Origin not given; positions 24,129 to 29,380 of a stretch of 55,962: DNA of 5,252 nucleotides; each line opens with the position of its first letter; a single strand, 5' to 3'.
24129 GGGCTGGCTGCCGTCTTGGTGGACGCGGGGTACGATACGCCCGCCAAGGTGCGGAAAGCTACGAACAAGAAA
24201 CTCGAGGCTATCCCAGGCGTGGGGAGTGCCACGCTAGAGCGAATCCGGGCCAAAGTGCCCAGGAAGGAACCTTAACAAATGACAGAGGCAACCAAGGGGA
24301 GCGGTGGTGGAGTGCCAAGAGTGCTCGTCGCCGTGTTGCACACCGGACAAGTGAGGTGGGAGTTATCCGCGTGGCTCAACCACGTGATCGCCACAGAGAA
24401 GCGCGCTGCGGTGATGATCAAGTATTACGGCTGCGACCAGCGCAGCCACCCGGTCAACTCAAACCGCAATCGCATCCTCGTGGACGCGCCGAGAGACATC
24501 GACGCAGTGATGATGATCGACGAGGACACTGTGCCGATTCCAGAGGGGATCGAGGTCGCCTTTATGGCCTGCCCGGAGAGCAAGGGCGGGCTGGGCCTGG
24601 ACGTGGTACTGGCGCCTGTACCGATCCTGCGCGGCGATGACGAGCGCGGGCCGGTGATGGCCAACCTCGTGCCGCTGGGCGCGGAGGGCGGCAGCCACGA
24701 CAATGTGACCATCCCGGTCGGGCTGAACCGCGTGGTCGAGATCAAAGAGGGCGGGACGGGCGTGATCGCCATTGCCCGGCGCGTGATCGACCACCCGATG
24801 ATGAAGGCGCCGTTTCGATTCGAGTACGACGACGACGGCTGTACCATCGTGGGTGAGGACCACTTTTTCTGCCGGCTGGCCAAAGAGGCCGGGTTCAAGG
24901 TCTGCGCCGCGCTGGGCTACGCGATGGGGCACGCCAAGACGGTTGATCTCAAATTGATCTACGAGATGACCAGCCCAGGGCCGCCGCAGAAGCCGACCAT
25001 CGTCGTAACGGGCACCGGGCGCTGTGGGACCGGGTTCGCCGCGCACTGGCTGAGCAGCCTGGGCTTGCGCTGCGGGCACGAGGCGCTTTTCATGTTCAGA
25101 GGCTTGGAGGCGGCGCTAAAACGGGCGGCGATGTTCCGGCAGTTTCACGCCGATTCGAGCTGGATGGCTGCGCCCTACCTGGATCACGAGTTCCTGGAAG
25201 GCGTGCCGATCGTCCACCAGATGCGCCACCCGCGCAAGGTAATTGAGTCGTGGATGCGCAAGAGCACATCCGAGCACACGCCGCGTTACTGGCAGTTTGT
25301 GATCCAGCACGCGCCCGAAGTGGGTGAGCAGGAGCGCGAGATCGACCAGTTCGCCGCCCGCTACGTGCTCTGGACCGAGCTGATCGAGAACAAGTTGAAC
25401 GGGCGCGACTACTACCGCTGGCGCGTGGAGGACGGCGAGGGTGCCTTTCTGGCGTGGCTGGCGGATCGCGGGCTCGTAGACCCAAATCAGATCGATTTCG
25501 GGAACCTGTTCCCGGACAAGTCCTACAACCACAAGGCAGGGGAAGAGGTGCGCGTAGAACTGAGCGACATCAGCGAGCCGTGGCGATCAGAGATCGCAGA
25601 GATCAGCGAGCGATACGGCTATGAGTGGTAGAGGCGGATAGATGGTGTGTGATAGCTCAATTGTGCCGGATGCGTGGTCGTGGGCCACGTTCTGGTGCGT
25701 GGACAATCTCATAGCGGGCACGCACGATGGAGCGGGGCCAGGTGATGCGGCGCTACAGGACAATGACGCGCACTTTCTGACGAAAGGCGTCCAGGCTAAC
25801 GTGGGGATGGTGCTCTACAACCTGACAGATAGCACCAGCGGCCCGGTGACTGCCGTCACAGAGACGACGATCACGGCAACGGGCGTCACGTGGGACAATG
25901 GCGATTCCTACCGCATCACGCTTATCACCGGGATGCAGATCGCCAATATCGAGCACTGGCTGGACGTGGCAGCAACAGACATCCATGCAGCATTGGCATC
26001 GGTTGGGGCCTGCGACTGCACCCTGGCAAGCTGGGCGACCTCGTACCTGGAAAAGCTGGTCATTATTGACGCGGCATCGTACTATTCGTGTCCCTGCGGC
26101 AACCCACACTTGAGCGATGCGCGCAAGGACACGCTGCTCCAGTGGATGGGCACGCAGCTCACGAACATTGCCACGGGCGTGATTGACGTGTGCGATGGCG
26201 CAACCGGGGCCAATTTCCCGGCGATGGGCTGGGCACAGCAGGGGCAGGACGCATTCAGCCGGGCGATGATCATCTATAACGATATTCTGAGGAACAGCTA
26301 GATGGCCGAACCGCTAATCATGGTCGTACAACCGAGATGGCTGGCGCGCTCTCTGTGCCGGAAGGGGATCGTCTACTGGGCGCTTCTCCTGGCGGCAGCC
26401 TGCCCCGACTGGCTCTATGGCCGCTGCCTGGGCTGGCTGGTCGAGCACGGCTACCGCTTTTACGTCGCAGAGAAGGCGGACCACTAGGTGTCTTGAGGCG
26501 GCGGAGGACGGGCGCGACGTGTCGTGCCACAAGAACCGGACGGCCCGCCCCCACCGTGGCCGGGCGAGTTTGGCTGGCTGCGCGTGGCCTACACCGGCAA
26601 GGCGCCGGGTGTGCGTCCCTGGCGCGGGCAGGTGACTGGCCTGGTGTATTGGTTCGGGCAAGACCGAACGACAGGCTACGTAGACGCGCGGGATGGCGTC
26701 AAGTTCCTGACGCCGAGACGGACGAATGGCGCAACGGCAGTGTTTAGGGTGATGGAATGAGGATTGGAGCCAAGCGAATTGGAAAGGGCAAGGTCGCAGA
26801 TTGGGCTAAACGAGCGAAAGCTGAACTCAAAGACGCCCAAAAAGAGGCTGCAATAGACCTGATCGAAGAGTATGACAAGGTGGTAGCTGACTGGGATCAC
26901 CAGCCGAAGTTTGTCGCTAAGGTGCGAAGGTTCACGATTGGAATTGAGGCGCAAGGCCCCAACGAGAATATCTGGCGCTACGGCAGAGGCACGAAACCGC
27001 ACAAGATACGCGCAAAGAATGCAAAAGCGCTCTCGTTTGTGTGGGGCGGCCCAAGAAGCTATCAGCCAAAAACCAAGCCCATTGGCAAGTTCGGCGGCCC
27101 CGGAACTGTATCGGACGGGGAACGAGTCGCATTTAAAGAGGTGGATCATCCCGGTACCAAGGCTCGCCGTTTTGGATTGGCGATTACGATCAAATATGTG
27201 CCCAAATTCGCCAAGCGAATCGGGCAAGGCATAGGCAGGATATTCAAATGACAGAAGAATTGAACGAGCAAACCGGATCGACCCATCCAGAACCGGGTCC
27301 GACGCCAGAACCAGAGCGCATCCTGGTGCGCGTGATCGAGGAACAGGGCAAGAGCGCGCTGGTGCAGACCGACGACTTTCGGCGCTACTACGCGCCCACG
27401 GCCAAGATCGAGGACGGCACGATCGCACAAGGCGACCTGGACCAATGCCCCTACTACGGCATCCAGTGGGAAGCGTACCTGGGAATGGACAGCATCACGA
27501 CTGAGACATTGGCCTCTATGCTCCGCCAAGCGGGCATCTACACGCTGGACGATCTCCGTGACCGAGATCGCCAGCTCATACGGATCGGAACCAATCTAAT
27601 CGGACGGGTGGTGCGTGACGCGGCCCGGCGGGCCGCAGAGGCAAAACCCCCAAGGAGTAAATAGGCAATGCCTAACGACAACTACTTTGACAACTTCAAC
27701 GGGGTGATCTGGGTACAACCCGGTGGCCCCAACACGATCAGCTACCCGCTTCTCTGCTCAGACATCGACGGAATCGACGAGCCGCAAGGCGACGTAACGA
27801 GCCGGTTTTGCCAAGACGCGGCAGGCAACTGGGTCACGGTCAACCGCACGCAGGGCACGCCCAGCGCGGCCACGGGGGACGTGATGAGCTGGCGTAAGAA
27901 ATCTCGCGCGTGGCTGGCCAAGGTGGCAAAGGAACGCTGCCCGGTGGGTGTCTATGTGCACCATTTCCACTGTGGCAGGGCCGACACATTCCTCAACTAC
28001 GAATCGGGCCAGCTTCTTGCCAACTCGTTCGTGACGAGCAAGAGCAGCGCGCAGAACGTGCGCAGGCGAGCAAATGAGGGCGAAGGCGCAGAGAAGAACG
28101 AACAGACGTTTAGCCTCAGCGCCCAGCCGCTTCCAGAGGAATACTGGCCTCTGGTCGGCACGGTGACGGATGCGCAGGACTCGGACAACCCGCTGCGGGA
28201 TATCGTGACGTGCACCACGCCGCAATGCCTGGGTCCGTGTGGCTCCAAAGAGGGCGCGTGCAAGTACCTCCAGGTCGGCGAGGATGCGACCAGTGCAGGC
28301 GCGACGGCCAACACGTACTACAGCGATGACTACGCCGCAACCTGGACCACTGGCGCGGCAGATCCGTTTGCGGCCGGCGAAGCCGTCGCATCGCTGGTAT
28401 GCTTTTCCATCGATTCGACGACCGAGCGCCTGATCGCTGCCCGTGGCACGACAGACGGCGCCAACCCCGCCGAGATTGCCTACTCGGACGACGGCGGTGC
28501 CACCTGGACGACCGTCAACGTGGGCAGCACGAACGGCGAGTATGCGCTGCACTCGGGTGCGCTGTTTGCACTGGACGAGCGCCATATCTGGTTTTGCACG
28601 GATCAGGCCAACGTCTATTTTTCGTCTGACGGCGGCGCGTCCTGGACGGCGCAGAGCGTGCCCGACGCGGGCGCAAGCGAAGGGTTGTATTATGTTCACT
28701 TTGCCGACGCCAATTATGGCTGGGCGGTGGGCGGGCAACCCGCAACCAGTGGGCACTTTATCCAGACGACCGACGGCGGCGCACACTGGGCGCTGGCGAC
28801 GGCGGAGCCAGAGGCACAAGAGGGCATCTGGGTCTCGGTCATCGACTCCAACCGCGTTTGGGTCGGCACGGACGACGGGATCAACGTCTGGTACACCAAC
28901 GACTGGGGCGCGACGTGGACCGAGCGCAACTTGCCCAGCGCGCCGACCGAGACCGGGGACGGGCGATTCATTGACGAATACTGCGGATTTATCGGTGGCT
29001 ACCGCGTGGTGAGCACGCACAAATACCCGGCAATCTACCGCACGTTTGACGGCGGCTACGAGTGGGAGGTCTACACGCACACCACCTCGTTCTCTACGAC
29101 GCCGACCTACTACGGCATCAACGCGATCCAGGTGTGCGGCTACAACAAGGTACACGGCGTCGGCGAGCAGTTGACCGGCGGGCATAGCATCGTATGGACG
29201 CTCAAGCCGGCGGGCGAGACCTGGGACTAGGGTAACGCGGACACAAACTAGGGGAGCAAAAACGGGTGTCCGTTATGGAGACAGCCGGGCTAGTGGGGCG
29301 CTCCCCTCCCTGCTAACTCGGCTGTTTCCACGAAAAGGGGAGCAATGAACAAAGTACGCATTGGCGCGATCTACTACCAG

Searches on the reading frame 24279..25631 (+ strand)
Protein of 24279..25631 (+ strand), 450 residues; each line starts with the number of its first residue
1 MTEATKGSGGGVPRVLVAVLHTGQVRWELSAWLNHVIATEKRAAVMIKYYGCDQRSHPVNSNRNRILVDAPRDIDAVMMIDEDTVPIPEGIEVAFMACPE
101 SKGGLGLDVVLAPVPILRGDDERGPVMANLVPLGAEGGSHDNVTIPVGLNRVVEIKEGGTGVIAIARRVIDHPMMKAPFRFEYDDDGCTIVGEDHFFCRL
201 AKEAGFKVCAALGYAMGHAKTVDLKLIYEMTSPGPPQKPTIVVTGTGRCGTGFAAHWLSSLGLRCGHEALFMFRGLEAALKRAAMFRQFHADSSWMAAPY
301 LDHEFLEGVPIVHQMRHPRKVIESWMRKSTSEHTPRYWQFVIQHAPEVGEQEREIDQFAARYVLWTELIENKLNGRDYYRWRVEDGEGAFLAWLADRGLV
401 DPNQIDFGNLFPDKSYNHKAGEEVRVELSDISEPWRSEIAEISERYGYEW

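Call 13: search_protein_families(library=phrogs, proteins=[window:24279-25631:+], max_evalue=0.00001)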
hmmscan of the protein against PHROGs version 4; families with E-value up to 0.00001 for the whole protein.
window:24279-25631:+ (450 aa): 1 family
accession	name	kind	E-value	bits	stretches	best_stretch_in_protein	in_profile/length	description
phrog_1574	-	unknown function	9.2e-09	36.4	1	147-225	152-235/240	-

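Call 14: search_protein_families(library=pfam, proteins=[window:24279-25631:+], max_evalue=0.00001)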
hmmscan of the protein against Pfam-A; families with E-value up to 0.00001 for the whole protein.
window:24279-25631:+ (450 aa): 0 families

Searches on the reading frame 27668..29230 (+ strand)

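Call 13: search_protein_families(library=phrogs, proteins=[window:27668-29230:+], max_evalue=0.00001)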
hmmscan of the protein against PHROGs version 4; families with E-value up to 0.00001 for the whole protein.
window:27668-29230:+ (520 aa): 0 families

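Call 14: search_protein_families(library=pfam, proteins=[window:27668-29230:+], max_evalue=0.00001)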
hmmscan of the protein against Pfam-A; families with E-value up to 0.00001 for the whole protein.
window:27668-29230:+ (520 aa): 2 families
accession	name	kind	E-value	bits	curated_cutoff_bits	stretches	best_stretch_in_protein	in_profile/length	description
PF15902.12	Sortilin-Vps10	-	7.4e-13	48.5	33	0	364-468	3-111/446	Sortilin, neurotensin receptor 3,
PF14870.12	PSII_BNR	-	4e-09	36.6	27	1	340-473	20-144/303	Photosynthesis system II assembly factor YCF48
